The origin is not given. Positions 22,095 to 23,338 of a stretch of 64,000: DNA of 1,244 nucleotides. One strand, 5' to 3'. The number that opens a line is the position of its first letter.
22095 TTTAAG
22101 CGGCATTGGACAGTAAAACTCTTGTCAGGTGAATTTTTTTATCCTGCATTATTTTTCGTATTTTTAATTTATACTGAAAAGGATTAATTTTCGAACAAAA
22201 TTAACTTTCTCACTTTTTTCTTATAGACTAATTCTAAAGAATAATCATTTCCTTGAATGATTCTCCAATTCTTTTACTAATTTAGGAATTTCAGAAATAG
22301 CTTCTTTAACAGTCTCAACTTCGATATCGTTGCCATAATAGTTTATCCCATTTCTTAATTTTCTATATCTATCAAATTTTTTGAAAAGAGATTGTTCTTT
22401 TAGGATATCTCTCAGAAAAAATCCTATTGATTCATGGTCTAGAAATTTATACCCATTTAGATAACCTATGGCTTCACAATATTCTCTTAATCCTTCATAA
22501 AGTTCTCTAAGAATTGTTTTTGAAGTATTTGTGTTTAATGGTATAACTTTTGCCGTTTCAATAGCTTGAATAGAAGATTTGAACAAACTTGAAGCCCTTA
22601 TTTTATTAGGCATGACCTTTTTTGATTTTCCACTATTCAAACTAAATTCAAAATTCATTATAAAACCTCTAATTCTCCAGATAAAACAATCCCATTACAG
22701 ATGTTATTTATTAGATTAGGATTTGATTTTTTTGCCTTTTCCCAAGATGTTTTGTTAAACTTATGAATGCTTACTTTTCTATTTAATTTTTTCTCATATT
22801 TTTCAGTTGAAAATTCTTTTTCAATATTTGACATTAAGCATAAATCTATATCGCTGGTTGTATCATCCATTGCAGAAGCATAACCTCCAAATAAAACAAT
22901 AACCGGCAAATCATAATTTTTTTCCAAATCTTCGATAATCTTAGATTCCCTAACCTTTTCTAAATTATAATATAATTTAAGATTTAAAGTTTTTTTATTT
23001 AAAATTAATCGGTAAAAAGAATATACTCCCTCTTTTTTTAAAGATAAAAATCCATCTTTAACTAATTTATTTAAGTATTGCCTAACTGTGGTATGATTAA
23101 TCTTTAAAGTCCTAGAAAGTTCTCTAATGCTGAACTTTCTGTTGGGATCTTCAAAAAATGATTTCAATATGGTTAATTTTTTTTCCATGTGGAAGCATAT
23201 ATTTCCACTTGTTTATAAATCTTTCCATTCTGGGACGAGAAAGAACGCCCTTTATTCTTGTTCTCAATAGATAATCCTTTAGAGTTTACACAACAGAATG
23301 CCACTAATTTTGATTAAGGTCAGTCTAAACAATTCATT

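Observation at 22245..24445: Two tandem wHTH-nucleotidyltransferase/HEPN pairs, plus a third at 32910-33853 fused into the alaS operon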

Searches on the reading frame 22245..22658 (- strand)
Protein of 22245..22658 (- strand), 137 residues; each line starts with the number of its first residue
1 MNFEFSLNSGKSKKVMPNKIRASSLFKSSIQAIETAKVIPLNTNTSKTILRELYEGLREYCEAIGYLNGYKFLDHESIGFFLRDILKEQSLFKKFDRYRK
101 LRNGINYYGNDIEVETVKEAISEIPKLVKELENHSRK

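Call 3: search_protein_families(library=pfam, proteins=[window:22245-22658:-], max_evalue=0.1)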
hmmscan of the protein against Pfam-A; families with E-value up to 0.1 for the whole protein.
window:22245-22658:- (137 aa): 0 families

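Call 4: search_protein_families(library=ncbifam, proteins=[window:22245-22658:-], max_evalue=0.1)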
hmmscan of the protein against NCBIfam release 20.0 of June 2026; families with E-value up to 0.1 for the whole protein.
window:22245-22658:- (137 aa): 1 family
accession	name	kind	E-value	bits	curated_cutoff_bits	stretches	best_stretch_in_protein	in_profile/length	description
TIGR01716.1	RGG_Cterm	subfamily_domain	0.0023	17.6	36.9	1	67-135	92-158/220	transcriptional activator, Rgg/GadR/MutR family, C-terminal domain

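Call 75: search_protein_families(library=padloc, proteins=[window:22245-22658:-], max_evalue=0.01)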
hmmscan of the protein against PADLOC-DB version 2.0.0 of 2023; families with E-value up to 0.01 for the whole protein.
window:22245-22658:- (137 aa): 3 families
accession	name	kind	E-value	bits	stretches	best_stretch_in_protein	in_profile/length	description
PDLC04375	PDC-M05B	-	6.2e-05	21.3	1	9-123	20-137/151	-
PDLC04379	PDC-M05B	-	0.00076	17.5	1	93-134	95-136/147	-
PDLC01687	Csx1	-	0.006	14.6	0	88-129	105-149/152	Csx1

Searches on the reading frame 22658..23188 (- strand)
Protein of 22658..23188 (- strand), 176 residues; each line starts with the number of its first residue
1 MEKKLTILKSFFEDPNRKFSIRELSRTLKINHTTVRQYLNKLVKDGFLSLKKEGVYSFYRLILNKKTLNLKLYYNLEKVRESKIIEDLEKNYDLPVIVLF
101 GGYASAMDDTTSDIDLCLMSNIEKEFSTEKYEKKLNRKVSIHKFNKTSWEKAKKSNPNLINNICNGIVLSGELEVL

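Call 3: search_protein_families(library=pfam, proteins=[window:22658-23188:-], max_evalue=0.1)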
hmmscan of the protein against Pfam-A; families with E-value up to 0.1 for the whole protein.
window:22658-23188:- (176 aa): 27 families (the best 25 are shown)
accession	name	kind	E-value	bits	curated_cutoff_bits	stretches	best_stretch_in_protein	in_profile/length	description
PF18765.7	Polbeta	-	1.2e-06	29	26.9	1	83-149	2-74/93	Polymerase beta, Nucleotidyltransferase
PF13412.12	HTH_24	-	2.6e-05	24.2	21.9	1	19-47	18-46/48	Winged helix-turn-helix DNA-binding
PF01022.26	HTH_5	-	2.9e-05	24.3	22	1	3-48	3-45/47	Bacterial regulatory protein, arsR family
PF01909.29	NTP_transf_2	-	4.7e-05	24.1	21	1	82-163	2-86/93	Nucleotidyltransferase domain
PF00392.27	GntR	-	0.00076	19.5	27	1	15-52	20-58/64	Bacterial regulatory proteins, gntR family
PF09339.16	HTH_IclR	-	0.0008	19.6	22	1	5-48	6-48/52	IclR helix-turn-helix domain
PF21984.2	DnaD_N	-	0.00098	19.7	27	1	8-61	25-83/101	DnaD N-terminal domain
PF07848.18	PaaX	-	0.0011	19.5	24.8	1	23-61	28-66/70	PaaX-like protein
PF08279.18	HTH_11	-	0.0013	19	25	1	5-46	3-43/55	HTH domain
PF01325.25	Fe_dep_repress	-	0.0015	19.1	26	1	20-53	24-57/60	Iron dependent repressor, N-terminal DNA binding domain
PF12802.13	MarR_2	-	0.0017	18.9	27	1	17-50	20-52/61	MarR family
PF22600.2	MTPAP-like_central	-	0.0018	18.8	27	1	85-160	33-99/139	Poly(A) RNA polymerase, mitochondrial-like, central palm domain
PF01978.25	TrmB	-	0.0019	18.4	25.6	1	19-61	23-64/68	Sugar-specific transcriptional regulator TrmB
PF02082.26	Rrf2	-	0.0025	18.4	30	1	14-51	18-56/132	Iron-dependent Transcriptional regulator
PF03962.21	Mnd1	-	0.0032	18.1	23.5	1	10-59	3-56/60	Mnd1 HTH domain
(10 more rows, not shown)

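Call 4: search_protein_families(library=ncbifam, proteins=[window:22658-23188:-], max_evalue=0.1)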
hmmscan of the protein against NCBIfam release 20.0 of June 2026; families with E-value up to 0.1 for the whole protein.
window:22658-23188:- (176 aa): 22 families
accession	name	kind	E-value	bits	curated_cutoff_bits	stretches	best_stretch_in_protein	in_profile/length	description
NF047752.1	MntA_antitoxin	equivalog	1.6e-05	24.7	60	1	88-146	1-64/106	type VII toxin-antitoxin system MntA family adenylyltransferase antitoxin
NF040939.2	trans_reg_lrs14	equivalog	0.00021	21.3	90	1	6-54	25-72/103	Lrs14 family HTH-type transcriptional regulator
TIGR02277.1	PaaX_trns_reg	equivalog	0.00021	21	264.55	1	23-61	25-63/279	phenylacetic acid degradation operon negative regulatory protein PaaX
NF040642.1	sulf_sens_BigR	equivalog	0.00027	20.9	155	1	16-68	31-83/95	sulfite-sensing transcriptional repressor BigR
NF033788.1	HTH_metalloreg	subfamily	0.00055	19.7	55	1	3-61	12-68/77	metalloregulator ArsR/SmtB family transcription factor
NF053606.1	Sta1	subfamily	0.00062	19.8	80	1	3-54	21-70/100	Sta1 family transcriptional regulator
NF040890.1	trans_reg_YgbI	equivalog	0.0013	18.3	400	1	19-66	20-67/253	DNA-binding transcriptional repressor YgbI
TIGR02812.1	fadR_gamma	equivalog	0.0039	16.9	249.2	1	20-89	32-101/235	fatty acid metabolism transcriptional regulator FadR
NF041413.1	ArsR_Rv2640c_fam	equivalog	0.0063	16.9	155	1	5-61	45-101/118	Rv2640c family ArsR-like transcriptional regulator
TIGR02698.1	CopY_TcrY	equivalog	0.0063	16.8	121.95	1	21-73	25-78/130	CopY/TcrY family copper transport repressor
TIGR02431.1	pcaR_pcaU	subfamily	0.0082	15.5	284.75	1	2-52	9-58/248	beta-ketoadipate pathway transcriptional regulators, PcaR/PcaU/PobR family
NF003444.0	PRK04984.1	equivalog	0.0095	15.5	189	1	21-52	34-65/239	fatty acid metabolism transcriptional regulator FadR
NF052282.1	PLP_TF_PdxR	equivalog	0.011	14.8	320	1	20-52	27-59/448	MocR-like pyridoxine biosynthesis transcription factor PdxR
NF047563.1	modulin_PmtR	equivalog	0.022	14.8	200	1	4-56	22-75/125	PSM export ABC transporter transcriptional regulator PmtR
NF007341.0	PRK09834.1-3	equivalog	0.027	13.6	269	1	3-67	12-74/274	DNA-binding transcriptional regulator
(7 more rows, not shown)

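Call 75: search_protein_families(library=padloc, proteins=[window:22658-23188:-], max_evalue=0.01)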
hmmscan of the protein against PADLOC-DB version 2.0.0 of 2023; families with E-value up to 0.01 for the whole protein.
window:22658-23188:- (176 aa): 22 families
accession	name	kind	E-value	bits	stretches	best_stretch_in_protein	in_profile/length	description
PDLC04368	PDC-M05A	-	2.5e-15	54.8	1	5-165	16-182/201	-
PDLC04369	PDC-M05A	-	1.1e-10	39.5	1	2-167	13-180/201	-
PDLC01044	Csa3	-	2.3e-07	28.9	1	2-56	136-184/194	Type I-A associated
PDLC01438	Csa3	-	1.9e-06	26.1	1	2-105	148-223/305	"CAS-I,CAS-II,CAS-III,CAS-IV,CAS-V,CAS-VI; associated_signaling"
PDLC04372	PDC-M05A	-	4.4e-06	25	1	26-166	6-152/167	-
PDLC03963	SoFic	-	3.5e-05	21.3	1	5-62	296-355/361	-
PDLC01848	CARF3--CARF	-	3.7e-05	21.5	1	3-61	138-184/197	-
PDLC04906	PDC-S09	-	7.6e-05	21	1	86-143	16-79/98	-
PDLC02976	WH_III-A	-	7.9e-05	21.3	1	6-87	6-80/104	-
PDLC04907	PDC-S09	-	9.5e-05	20.5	1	83-164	16-108/114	-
PDLC02267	AbiEi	-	0.0001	19.9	1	3-61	5-63/252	AbiEi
PDLC04904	PDC-S09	-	0.00036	18.7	1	81-142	12-78/104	-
PDLC01720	Csa3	-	0.00051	18.6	1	19-81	43-108/118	Csa3_1_CAS-I-II-III-IV-V-VI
PDLC01853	CARF3--CARF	-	0.00071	17.3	0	3-55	139-191/209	-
PDLC01989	CARF_m7--CARF_nitrilase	-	0.00089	15.9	1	64-161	37-131/457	-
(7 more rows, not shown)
